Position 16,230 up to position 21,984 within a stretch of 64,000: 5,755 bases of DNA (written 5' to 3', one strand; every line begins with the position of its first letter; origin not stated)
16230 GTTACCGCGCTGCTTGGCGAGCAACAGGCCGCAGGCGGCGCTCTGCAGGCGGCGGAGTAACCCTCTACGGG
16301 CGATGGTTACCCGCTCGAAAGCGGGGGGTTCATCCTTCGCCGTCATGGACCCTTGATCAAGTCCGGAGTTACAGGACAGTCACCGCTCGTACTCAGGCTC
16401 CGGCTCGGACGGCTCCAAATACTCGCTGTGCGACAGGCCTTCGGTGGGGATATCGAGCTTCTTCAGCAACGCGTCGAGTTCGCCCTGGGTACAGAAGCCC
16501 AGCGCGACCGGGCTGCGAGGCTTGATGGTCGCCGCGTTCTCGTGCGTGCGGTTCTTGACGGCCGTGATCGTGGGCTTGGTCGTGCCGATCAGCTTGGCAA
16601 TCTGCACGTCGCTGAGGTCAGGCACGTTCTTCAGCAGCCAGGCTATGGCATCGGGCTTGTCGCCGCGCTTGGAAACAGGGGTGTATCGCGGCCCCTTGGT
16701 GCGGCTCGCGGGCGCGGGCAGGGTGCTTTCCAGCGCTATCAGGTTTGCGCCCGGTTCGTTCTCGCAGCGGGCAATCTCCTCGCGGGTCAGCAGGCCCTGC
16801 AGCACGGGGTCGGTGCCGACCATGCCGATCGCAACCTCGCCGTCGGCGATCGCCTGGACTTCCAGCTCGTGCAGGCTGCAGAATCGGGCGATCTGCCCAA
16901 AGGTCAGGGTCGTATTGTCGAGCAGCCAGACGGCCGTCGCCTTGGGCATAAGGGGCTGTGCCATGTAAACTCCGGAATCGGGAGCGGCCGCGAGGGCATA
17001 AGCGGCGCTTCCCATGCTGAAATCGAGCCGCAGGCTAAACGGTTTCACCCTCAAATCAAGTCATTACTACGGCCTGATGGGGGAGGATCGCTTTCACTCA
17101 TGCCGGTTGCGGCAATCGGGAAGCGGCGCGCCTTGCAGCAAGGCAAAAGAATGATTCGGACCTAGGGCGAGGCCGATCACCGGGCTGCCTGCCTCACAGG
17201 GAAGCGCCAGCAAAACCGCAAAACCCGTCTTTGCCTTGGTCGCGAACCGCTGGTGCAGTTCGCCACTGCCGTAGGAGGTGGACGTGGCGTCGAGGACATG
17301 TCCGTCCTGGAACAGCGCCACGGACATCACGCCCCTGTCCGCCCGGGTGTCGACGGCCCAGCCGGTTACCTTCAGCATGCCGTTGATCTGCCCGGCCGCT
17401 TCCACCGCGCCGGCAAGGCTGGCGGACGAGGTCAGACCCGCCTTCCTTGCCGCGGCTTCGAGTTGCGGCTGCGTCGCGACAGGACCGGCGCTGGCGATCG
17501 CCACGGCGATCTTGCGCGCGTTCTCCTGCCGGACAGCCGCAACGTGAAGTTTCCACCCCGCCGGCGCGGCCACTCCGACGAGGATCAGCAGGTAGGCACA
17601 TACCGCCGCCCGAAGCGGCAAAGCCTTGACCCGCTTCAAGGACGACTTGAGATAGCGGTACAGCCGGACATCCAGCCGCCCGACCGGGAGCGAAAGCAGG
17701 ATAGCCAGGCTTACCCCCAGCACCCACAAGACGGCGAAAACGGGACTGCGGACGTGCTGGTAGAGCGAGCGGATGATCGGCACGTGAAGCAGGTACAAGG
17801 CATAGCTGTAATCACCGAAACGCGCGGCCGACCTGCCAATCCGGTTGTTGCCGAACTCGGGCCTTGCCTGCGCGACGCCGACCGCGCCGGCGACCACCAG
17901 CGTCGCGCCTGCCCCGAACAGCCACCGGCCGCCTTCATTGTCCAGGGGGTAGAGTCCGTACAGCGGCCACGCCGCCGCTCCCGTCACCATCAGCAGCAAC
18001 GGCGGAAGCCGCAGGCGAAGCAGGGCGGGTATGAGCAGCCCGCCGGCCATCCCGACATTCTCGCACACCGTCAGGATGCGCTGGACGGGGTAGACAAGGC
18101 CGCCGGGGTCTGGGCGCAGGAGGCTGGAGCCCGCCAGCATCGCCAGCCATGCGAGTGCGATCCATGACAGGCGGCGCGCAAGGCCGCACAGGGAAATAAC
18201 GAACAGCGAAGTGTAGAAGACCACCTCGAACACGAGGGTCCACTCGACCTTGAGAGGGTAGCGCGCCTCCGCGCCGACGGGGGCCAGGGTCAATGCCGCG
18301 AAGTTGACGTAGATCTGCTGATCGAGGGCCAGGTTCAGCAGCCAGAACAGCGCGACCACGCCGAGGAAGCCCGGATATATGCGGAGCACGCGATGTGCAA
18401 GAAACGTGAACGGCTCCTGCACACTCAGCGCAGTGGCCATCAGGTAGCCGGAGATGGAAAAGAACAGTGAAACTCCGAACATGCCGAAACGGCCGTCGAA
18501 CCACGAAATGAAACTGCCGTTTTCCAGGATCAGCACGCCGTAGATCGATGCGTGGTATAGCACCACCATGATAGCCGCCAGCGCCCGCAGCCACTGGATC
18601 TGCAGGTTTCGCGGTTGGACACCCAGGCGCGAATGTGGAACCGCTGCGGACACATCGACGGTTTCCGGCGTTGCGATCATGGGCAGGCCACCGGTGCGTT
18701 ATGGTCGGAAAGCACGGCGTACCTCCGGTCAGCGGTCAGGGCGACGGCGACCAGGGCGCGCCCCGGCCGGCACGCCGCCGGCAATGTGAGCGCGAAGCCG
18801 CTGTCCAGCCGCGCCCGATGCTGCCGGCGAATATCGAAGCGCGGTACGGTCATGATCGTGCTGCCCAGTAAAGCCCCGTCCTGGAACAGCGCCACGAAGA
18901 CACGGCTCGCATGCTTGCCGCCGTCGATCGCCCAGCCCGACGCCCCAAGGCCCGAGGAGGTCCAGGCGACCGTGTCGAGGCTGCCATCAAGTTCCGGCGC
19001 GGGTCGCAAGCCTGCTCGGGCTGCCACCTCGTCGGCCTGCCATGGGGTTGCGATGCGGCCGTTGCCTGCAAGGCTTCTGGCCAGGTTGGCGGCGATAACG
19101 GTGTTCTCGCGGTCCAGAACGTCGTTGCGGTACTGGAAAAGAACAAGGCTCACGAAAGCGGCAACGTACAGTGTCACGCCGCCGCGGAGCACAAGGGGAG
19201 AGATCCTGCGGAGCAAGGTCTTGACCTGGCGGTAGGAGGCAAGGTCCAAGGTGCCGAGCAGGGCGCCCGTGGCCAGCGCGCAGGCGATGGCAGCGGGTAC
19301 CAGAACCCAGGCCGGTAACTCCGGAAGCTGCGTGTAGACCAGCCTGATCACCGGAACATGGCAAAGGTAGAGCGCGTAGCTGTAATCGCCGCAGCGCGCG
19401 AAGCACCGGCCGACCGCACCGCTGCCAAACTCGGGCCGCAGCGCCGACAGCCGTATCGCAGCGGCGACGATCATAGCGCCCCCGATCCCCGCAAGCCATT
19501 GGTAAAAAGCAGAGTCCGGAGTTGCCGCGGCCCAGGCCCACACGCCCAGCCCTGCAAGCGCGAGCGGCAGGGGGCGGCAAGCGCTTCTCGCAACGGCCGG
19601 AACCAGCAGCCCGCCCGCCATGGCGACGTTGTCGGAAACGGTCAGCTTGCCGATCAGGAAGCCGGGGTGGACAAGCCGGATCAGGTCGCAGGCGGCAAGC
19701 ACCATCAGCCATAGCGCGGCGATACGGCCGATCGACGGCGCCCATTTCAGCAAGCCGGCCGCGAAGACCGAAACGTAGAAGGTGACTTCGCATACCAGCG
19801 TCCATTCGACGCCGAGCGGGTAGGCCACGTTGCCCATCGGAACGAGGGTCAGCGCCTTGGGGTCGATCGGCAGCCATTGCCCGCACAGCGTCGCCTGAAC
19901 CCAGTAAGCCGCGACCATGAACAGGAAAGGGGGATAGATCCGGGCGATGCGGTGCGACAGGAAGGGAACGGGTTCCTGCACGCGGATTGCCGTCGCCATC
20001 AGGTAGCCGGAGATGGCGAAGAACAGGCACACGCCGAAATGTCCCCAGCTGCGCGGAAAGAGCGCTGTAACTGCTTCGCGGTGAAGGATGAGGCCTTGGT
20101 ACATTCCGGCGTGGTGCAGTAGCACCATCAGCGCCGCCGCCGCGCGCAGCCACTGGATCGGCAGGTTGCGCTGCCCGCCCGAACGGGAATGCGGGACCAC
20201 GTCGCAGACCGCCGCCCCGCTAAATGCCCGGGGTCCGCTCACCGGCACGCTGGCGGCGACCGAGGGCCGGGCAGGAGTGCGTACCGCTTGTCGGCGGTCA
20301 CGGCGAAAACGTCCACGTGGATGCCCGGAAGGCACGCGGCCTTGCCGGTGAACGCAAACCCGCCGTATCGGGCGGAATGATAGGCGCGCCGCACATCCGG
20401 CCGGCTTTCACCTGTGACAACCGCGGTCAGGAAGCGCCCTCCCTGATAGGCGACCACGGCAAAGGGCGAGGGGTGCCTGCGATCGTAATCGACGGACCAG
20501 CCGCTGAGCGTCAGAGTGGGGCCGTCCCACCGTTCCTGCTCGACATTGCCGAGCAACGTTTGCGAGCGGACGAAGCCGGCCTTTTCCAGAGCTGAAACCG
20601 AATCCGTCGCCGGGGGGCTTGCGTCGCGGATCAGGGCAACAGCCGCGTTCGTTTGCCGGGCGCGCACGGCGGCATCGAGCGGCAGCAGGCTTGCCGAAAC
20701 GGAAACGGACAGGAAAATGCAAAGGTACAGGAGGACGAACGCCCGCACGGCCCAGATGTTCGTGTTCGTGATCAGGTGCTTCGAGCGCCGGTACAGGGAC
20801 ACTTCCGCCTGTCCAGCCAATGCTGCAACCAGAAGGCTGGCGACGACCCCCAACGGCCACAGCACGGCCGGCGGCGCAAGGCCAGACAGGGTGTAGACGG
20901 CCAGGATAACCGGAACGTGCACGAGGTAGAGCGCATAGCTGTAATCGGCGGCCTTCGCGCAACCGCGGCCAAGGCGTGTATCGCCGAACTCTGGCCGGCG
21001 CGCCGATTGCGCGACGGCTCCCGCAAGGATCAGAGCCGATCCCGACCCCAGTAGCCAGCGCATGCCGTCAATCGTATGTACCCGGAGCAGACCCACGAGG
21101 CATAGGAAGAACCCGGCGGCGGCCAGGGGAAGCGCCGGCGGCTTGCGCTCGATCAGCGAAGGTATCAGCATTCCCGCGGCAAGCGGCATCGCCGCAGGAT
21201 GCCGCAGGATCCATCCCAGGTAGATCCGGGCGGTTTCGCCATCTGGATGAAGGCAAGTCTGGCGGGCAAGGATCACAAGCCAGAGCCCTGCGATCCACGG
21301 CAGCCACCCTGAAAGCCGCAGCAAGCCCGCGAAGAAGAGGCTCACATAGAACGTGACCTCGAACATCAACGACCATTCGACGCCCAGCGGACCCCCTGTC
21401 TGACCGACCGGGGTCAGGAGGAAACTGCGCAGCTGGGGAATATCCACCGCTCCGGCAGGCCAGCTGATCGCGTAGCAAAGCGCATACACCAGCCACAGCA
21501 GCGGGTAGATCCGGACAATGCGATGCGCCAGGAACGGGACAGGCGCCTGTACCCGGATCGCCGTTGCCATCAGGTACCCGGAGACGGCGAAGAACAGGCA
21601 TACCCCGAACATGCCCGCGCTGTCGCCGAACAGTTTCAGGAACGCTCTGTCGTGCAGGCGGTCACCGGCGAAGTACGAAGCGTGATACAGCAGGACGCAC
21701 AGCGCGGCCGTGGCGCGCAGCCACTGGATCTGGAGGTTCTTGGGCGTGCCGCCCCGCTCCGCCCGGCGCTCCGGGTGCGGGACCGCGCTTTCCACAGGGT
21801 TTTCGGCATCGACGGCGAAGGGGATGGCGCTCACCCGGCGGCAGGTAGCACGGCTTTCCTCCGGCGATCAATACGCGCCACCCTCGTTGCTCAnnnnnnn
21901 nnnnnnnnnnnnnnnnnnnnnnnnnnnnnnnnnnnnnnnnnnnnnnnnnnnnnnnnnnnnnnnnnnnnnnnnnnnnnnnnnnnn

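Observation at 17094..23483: Tandem array of four divergent acyltransferase-3 paralogs sharing an uncharacterised Cys-containing C-terminal domain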

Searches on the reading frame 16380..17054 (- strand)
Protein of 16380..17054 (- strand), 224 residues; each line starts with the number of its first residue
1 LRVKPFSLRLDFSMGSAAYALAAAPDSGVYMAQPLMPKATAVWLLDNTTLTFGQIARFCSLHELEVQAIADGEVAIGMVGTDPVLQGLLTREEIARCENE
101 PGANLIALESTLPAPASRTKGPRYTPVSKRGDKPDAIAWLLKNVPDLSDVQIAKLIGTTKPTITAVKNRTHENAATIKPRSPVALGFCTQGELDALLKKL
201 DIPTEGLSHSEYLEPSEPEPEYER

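Call 76: search_protein_families(library=pfam, proteins=[window:16380-17054:-], max_evalue=0.001)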
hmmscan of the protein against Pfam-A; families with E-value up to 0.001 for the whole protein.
window:16380-17054:- (224 aa): 1 family
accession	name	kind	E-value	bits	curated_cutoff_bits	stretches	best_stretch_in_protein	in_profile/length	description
PF06242.16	TrcR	-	5.4e-56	189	22.2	1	64-199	1-136/139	Transcriptional cell cycle regulator TrcR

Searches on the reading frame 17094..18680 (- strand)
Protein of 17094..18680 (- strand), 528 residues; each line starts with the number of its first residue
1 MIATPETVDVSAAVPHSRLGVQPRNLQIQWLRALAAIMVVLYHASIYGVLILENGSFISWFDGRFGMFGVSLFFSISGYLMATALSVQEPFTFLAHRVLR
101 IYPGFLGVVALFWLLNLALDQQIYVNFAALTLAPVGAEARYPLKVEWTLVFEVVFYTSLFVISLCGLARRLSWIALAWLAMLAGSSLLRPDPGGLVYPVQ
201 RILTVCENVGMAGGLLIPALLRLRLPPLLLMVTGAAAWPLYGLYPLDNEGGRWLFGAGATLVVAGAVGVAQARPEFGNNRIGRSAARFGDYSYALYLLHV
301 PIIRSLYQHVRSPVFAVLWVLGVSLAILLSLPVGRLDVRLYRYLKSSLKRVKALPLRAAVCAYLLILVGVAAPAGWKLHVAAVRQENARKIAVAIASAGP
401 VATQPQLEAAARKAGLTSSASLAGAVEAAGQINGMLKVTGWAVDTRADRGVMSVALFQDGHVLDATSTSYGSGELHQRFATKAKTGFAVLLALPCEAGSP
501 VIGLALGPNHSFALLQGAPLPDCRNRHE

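Call 3: search_protein_families(library=pfam, proteins=[window:17094-18680:-], max_evalue=1)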
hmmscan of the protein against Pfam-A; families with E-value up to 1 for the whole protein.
window:17094-18680:- (528 aa): 1 family
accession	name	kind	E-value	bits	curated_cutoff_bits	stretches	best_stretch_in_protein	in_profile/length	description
PF01757.29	Acyl_transf_3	-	5.1e-24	85.4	31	1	27-332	3-323/326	Acyltransferase domain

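Call 5: search_protein_families(library=ncbifam, proteins=[window:17094-18680:-], max_evalue=1)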
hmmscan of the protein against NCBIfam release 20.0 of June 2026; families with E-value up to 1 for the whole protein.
window:17094-18680:- (528 aa): 1 family
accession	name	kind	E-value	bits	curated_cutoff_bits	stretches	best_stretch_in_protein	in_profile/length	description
NF003014.0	PRK03854.1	equivalog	0.087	12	338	1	40-168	30-155/386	glucans biosynthesis protein MdoC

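Call 19: find_related_loci(query=A1, collection=genome_contigs, flank=10000)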
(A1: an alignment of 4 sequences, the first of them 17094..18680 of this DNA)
Query A1 (528 aa) in genome_contigs; peptide patterns used: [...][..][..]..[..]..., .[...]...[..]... (x = any residue, [..] = any of these).
54 stretches matched a pattern; 8 encode a relative of the query (tblastn E <= 1e-3); 8 distinct loci.
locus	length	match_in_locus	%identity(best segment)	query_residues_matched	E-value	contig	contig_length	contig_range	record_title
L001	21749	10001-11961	27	27-308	4e-10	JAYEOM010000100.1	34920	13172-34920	MAG: Campylobacterota bacterium isolate MAG029 MAG029_100, whole genome shotgun sequence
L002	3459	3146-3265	48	64-103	3e-6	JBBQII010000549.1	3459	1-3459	MAG: Gemmatales bacterium isolate Co_metawrap_823 Cmw_823_k141_28999540_length_3459_cov_7.0000, whole genome shotgun seq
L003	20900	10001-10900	26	31-303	6e-6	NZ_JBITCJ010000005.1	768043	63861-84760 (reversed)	Amycolatopsis sp. NPDC051758 NPDC051758_379_E10.ctg-0005, whole genome shotgun sequence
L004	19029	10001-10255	36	28-105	2e-5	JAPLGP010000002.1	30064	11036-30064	MAG: Campylobacterales bacterium isolate LacPavin_0818_WC45_MAG_34_15 LacPavin_0818_WC45_scaffold_517820, whole genome s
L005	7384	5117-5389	38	31-118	5e-5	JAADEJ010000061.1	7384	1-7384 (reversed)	MAG: Campylobacterota bacterium isolate L_MetaBat.201 contig-127_13230, whole genome shotgun sequence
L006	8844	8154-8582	32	21-156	9e-5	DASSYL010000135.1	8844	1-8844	MAG TPA_asm: Candidatus Acidoferrum sp. isolate SMAG_U677 k141_1625744, whole genome shotgun sequence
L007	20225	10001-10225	31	66-131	5e-5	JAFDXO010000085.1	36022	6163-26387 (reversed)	MAG: Bacteroidetes bacterium isolate SZAS-27 CK_MAG-74__85__length-36022, whole genome shotgun sequence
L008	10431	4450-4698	34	28-105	1e-4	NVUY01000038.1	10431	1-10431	MAG: Sulfurovum sp. isolate NORP77 Contig_source1383C_10209, whole genome shotgun sequence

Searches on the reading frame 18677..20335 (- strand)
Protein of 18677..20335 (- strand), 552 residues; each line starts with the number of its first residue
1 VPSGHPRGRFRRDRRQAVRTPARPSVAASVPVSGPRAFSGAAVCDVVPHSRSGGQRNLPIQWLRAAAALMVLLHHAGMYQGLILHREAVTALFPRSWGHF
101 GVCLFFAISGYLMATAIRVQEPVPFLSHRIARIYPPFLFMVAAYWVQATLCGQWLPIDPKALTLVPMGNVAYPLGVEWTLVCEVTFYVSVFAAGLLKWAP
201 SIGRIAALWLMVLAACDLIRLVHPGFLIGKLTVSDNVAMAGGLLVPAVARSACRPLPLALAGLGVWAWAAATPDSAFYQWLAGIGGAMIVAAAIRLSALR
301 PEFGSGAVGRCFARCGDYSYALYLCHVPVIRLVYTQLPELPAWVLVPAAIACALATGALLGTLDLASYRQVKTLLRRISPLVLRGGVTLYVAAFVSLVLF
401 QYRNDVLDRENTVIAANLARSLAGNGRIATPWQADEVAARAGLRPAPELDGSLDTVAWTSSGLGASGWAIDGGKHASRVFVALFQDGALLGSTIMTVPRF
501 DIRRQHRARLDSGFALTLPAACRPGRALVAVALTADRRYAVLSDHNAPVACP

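Call 3: search_protein_families(library=pfam, proteins=[window:18677-20335:-], max_evalue=1)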
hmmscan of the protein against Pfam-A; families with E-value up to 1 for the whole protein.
window:18677-20335:- (552 aa): 1 family
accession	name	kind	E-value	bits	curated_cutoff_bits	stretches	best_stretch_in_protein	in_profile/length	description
PF01757.29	Acyl_transf_3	-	2.1e-25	89.9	31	1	60-359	4-323/326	Acyltransferase domain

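Call 5: search_protein_families(library=ncbifam, proteins=[window:18677-20242:-], max_evalue=1)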
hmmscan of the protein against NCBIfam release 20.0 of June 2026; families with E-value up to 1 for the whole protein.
window:18677-20242:- (521 aa): 1 family
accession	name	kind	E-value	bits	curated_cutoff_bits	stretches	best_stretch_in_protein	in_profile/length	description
NF003014.0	PRK03854.1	equivalog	0.033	13.4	338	1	62-110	51-99/386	glucans biosynthesis protein MdoC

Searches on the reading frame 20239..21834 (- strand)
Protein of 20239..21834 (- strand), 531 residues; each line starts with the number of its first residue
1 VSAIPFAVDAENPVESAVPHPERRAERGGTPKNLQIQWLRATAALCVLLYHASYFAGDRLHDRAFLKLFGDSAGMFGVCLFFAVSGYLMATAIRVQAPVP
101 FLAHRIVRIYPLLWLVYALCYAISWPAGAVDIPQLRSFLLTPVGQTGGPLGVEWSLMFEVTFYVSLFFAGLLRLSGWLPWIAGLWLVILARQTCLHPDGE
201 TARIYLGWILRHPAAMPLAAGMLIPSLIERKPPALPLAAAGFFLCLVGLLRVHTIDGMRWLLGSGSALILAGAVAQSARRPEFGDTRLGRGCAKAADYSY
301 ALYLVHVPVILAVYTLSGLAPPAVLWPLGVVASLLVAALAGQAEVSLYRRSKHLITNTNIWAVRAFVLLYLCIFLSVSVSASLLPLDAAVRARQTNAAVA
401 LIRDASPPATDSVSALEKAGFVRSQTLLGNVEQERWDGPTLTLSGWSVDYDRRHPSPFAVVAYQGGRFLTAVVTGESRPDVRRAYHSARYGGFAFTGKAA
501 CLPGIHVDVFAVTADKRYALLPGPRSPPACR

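Call 3: search_protein_families(library=pfam, proteins=[window:20239-21834:-], max_evalue=1)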
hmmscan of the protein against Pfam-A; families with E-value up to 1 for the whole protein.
window:20239-21834:- (531 aa): 1 family
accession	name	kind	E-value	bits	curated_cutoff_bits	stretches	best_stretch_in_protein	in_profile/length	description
PF01757.29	Acyl_transf_3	-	2.9e-25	89.5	31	1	35-339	3-323/326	Acyltransferase domain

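Call 5: search_protein_families(library=ncbifam, proteins=[window:20239-21834:-], max_evalue=1)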
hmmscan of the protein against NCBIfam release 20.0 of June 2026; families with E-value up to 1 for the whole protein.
window:20239-21834:- (531 aa): 1 family
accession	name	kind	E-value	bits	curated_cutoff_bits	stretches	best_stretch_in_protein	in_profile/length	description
NF003014.0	PRK03854.1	equivalog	0.053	12.7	338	1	48-112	30-95/386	glucans biosynthesis protein MdoC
